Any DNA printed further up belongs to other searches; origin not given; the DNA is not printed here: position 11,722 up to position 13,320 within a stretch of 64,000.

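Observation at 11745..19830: Fo operon split by a two-component system, with a sigma-54 promoter and palindromic enhancer in front of an orphan c-subunit / Cache-only protein operon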

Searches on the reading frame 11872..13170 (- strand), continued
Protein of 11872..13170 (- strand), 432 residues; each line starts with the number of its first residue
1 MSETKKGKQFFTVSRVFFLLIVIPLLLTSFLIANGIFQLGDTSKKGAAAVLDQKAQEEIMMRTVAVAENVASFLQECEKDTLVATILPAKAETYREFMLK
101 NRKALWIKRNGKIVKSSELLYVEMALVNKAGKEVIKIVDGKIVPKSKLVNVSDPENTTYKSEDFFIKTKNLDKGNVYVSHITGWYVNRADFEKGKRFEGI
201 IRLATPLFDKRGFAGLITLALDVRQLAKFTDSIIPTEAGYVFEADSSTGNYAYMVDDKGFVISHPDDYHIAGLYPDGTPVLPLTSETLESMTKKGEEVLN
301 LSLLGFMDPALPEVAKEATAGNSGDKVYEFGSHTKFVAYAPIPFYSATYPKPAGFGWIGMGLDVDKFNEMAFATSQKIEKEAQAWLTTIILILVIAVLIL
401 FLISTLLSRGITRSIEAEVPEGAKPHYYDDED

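Call 39: find_encoding_contigs(protein=P0128, flank=5000, max_places=2)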
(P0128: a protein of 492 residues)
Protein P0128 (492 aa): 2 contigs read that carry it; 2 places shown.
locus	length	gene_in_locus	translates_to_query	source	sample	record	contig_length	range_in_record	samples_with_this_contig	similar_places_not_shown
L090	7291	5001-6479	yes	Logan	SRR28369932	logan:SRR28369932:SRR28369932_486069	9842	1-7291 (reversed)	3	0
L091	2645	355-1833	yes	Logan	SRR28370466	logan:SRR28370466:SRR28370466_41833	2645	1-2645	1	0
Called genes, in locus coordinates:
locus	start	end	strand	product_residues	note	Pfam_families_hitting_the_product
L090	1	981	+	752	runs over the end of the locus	PF13185:GAF_2 (weak), PF01590:GAF (weak), PF13492:GAF_3, PF07228:SpoIIE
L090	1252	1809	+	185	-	-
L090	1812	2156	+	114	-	PF04020:Phage_holin_4_2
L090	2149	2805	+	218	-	PF13406:SLT_2 (faint), PF01464:SLT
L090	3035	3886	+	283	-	PF26309:DUF8082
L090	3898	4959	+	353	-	PF01547:SBP_bac_1, PF13531:SBP_bac_11, PF13416:SBP_bac_8, PF13343:SBP_bac_6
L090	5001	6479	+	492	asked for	PF02743:dCache_1, PF00672:HAMP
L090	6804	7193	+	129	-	PF00072:Response_reg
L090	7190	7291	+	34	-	?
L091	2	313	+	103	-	?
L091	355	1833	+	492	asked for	PF02743:dCache_1, PF00672:HAMP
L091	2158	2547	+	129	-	PF00072:Response_reg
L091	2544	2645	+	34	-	?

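Call 47: search_protein_families(library=pfam, proteins=[L023:3686-4270:-, L023:11336-13981:+, L023:16696-17205:-, L023:17744-19498:-, L023:19500-21071:-, L032:19116-19562:-, L032:19631-19975:-, L032:20002-20664:-, L044:18448-18918:-, L067:14231-15379:-], max_evalue=0.001)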
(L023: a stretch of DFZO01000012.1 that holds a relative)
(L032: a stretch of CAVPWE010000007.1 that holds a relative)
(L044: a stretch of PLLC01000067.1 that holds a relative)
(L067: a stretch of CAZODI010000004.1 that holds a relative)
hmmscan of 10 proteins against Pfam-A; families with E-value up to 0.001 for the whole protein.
L023:3686-4270:- (194 aa): 5 families
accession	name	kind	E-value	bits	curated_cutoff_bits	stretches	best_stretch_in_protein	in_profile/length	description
PF01926.29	MMR_HSR1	-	7.3e-22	78.1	21.9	1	25-143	1-113/113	50S ribosome-binding GTPase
PF02421.24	FeoB_N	-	7.8e-14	51.9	27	1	25-187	2-155/156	Ferrous iron transport protein B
PF03193.22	RsgA_GTPase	-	2.7e-08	34.3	30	1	26-51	109-134/174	RsgA GTPase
PF00350.29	Dynamin_N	-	5e-08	33.6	27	0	26-50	1-25/168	Dynamin family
PF00009.33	GTP_EFTU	-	1.9e-06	28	26.5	1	104-189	91-183/188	Elongation factor Tu GTP binding domain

L023:11336-13981:+ (881 aa): 3 families
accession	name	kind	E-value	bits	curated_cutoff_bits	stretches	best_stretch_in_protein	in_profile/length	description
PF01326.24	PPDK_N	-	9.2e-123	410.1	27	1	90-421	2-318/328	Pyruvate phosphate dikinase, AMP/ATP-binding domain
PF02896.24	PEP-utilizers_C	-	2.7e-62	211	22.8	1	555-863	15-288/293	PEP-utilising enzyme, PEP-binding domain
PF00391.29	PEP-utilizers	-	3.3e-25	87.9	23.1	1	462-533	1-72/72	PEP-utilising enzyme, mobile domain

L023:16696-17205:- (169 aa): 2 families
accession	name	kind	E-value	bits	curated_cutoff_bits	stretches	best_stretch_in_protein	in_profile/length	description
PF02591.20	Zn_ribbon_9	-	4.8e-15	55.8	29.1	1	129-160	2-33/33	C4-type zinc ribbon domain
PF24481.2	CT398_CC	-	3.3e-06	27.5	27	1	10-116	72-179/180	CT398-like coiled coil hairpin domain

L023:17744-19498:- (584 aa): 5 families
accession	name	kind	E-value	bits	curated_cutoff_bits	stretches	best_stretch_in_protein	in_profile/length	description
PF04539.22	Sigma70_r3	-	1e-30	106.1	25.3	1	431-507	1-77/78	Sigma-70 region 3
PF04542.20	Sigma70_r2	-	2.6e-24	85.3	24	1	352-422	1-71/71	Sigma-70 region 2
PF03979.19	Sigma70_r1_1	-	2.2e-18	66.4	22.5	1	7-82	4-79/81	Sigma-70 factor, region 1.1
PF00140.25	Sigma70_r1_2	-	5.3e-12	45.9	22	1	96-129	1-34/34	Sigma-70 factor, region 1.2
PF04545.22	Sigma70_r4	-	3.8e-11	42.8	24.1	1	521-572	2-50/50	Sigma-70, region 4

L023:19500-21071:- (523 aa): 7 families
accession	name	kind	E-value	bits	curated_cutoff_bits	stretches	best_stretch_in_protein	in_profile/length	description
PF08275.17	DNAG_N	-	2.1e-40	138.2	26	1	52-178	1-128/128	DNA primase catalytic core, N-terminal domain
PF13155.12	Toprim_2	-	3.3e-21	75.9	22.1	1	188-273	1-88/88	Toprim-like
PF13662.12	Toprim_4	-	2e-16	60.4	25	1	186-261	2-84/85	Toprim domain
PF01751.28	Toprim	-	9e-10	39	23.1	1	186-251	1-80/96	Toprim domain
PF10410.14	DnaB_bind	-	1.2e-07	32.3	20.6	1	293-345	2-56/56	DnaB-helicase binding domain of primase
PF13362.12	Toprim_3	-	4.7e-07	30.6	27.2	1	187-279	2-95/95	Toprim domain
PF08278.16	DnaG_DnaB_bind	-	8.9e-05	23.3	29.1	1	383-493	5-113/124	DNA primase DnaG DnaB-binding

L032:19116-19562:- (148 aa): 1 family
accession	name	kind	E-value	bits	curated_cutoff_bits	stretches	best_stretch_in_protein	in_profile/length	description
PF09424.15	YqeY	-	5.2e-49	166.4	27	1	5-146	2-143/143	Yqey-like protein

L032:19631-19975:- (114 aa): 2 families
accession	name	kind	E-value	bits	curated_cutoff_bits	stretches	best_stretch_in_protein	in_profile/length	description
PF01230.28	HIT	-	1.8e-25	89.8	21.5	1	12-106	2-95/98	HIT domain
PF11969.13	DcpS_C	-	8e-23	81.5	24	1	4-105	2-101/114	Scavenger mRNA decapping enzyme C-term binding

L032:20002-20664:- (220 aa): 4 families
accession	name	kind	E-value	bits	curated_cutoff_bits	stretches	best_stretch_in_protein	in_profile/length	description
PF00977.27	His_biosynth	-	8.8e-68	228.6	23.6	1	2-206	25-227/228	Histidine biosynthesis protein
PF01207.24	Dus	-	1.2e-08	34.9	20.4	0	122-202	138-218/311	Dihydrouridine synthase (Dus)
PF02581.23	TMP-TENI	-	5e-05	23.2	27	0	138-193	123-175/180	Thiamine monophosphate synthase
PF03060.21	NMO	-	0.00051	20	28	0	124-201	145-225/331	Nitronate monooxygenase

L044:18448-18918:- (156 aa): 0 families

L067:14231-15379:- (382 aa): 4 families
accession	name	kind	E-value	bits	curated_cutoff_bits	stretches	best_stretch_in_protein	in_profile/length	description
PF00441.29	Acyl-CoA_dh_1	-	4.4e-48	163.7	22.4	1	230-378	1-149/150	Acyl-CoA dehydrogenase, C-terminal domain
PF02771.21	Acyl-CoA_dh_N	-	9.2e-38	129.5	22.9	1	6-118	1-113/113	Acyl-CoA dehydrogenase, N-terminal domain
PF08028.16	Acyl-CoA_dh_2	-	7.2e-26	91.5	22.7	1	245-367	1-133/134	Acyl-CoA dehydrogenase, C-terminal domain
PF02770.24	Acyl-CoA_dh_M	-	9.5e-22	77.4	33.3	1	122-217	1-96/97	Acyl-CoA dehydrogenase, middle domain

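Call 59: predict_structure(alignment_id=A2)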
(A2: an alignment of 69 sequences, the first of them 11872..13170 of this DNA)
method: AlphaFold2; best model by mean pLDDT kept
length: 432 residues; sequences in the alignment: 69
mean_pLDDT: 89.0   pTM: 0.79
mean pLDDT of the five models: 89.0, 88.8, 87.9, 87.4, 86.8
residues with pLDDT >= 90: 277; 70-90: 125; 50-70: 18; < 50: 12
segments of 3 or more residues with pLDDT < 50: 1-4, 426-432
pLDDT, mean of each block of 10 residues (from residue 1): 52 78 84 80 75 89 97 98 97 98 90 92 98 98 97 97 97 96 97 95 97 97 96 86 85 97 97 97 96 96 95 96 93 91 96 96 83 76 84 86 82 65 49 40
secondary structure, 60 per line:
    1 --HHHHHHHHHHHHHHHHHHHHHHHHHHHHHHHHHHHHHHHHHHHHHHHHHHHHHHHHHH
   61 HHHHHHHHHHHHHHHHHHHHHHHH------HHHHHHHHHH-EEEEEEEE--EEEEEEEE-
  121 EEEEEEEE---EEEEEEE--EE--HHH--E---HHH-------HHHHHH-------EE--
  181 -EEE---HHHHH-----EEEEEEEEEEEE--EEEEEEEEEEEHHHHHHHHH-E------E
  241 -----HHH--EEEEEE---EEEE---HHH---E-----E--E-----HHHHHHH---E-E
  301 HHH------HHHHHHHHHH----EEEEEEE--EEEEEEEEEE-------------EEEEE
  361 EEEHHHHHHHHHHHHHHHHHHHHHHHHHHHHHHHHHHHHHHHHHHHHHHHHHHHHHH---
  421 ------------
elements in order: H3-84 H91-100 E102-109 E112-119 E121-128 E132-138 H164-169 E182-184 H188-192 E198-209 E212-222 H223-231 E251-256 E260-263 H288-294 H310-319 E324-330 E333-342 E356-363 H364-417
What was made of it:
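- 11872..13170 (-): Transmitter-less TM-dCache-TM membrane protein (Cache-only, 432 aa). AF2 pLDDT 89 (call 59).
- Checked: A high-confidence AF2 model (pLDDT 89, call 59) shows an N-terminal helix through the membrane, a double-Cache ectodomain and a C-terminal TM helix ending about residue 417.
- Tried and rejected: A 69-sequence alignment that included fused relatives gave pLDDT 89 (call 59).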

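Call 61: fold_search(model_id=the predicted structure, library=pdb)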
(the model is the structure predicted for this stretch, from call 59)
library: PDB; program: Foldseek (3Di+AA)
matches with E <= 10: 1321; with E <= 0.001: 122
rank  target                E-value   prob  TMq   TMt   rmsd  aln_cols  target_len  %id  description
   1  6iop_A                4.1e-11  1.00  0.38  0.61   6.5       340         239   16  The ligand binding domain of Mlp24 (released 2019-03-20)
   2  3lid_B                6.4e-11  1.00  0.39  0.58  14.6       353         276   12  Crystal Structure of the extracellular domain of the putative histidine kinase vpHK1S-Z8 (released 2010-05-05)
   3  3lid_A                7.7e-11  1.00  0.41  0.59   8.1       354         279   14  Crystal Structure of the extracellular domain of the putative histidine kinase vpHK1S-Z8 (released 2010-05-05)
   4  6iot_B                8.6e-11  1.00  0.38  0.62   7.2       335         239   15  The ligand binding domain of Mlp24 with arginine (released 2019-03-20)
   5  3lie_B                1.3e-10  1.00  0.36  0.57  11.7       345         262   13  Crystal Structure of the extracellular domain of the putative histidine kinase vpHK1S-Z8 (released 2010-05-05)
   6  6ior_C                2.6e-10  1.00  0.34  0.56  10.3       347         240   15  The ligand binding domain of Mlp24 with asparagine (released 2019-03-20)
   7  2p7j_B                2.9e-10  1.00  0.44  0.66   6.6       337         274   14  Crystal structure of the domain of putative sensory box/GGDEF family protein from Vibrio parahaemolyticus (released 2007-05-01)
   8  6ior_A                5.1e-10  1.00  0.38  0.61   7.4       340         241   16  The ligand binding domain of Mlp24 with asparagine (released 2019-03-20)
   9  9a65_B                5.4e-10  1.00  0.40  0.28   9.7       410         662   15  Integrative model of YVAQ-MCPB by crosslinking MS and deep learning (released 2024-09-18)
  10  2p7j_A                7.7e-10  1.00  0.43  0.67   6.4       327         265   15  Crystal structure of the domain of putative sensory box/GGDEF family protein from Vibrio parahaemolyticus (released 2007-05-01)
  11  3lie_A                9.1e-10  1.00  0.34  0.53  15.5       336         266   13  Crystal Structure of the extracellular domain of the putative histidine kinase vpHK1S-Z8 (released 2010-05-05)
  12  6iop_B                1.8e-09  1.00  0.36  0.58   7.3       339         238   16  The ligand binding domain of Mlp24 (released 2019-03-20)
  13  6iot_D                5.1e-09  1.00  0.34  0.55  10.5       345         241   15  The ligand binding domain of Mlp24 with arginine (released 2019-03-20)
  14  9heh                  6.9e-09  1.00  0.34  0.48   8.2       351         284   14  Structure of the ligand binding domain of the chemoreceptor MkcA (DSOMK10_RS0100305) of Dickeya solani MK10 in complex w (released 2025-08-06)
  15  9koo_B                9.2e-09  1.00  0.30  0.52  13.3       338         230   15  Ligand binding domain of Pseudomonas Aeruginosa PAO1 chemoreceptor PctA in complex with MHF (released 2025-11-26)
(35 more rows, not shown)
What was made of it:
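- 11872..13170 (-): Foldseek top hits are dCache ligand-binding domains Mlp24, vpHK1S-Z8, PctA/B and TlpA/C, E about 1e-10 (call 61).
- On dCache_1 extracytoplasmic sensor domain: AF2 pLDDT 89 and Foldseek probability 1.00 to dCache ligand-binding domains (calls 59, 61).
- Closest known: dCache_1 sensor modules of histidine kinases and chemoreceptors. Same: The same fold and membrane topology (calls 59, 61).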

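Call 73: find_related_loci(query=P0123, collection=metagenome_contigs, flank=7000)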
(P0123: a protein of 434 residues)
Query P0123 (434 aa) in metagenome_contigs; peptide patterns used: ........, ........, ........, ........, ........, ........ (x = any residue, [..] = any of these).
65 stretches matched a pattern; 2 encode a relative of the query (tblastn E <= 1e-3); 2 distinct loci.
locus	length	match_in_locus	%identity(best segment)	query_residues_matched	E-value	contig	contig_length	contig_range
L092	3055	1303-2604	98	1-434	0e+0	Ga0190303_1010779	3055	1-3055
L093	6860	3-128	95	388-429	3e-9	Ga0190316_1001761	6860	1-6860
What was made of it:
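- Tried and rejected: Only 2 loci were returned (call 73).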

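Call 74: search_protein_families(library=ncbifam, proteins=[window:11872-13170:-], max_evalue=0.001)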
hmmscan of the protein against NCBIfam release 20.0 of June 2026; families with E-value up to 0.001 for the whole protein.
window:11872-13170:- (432 aa): 0 families
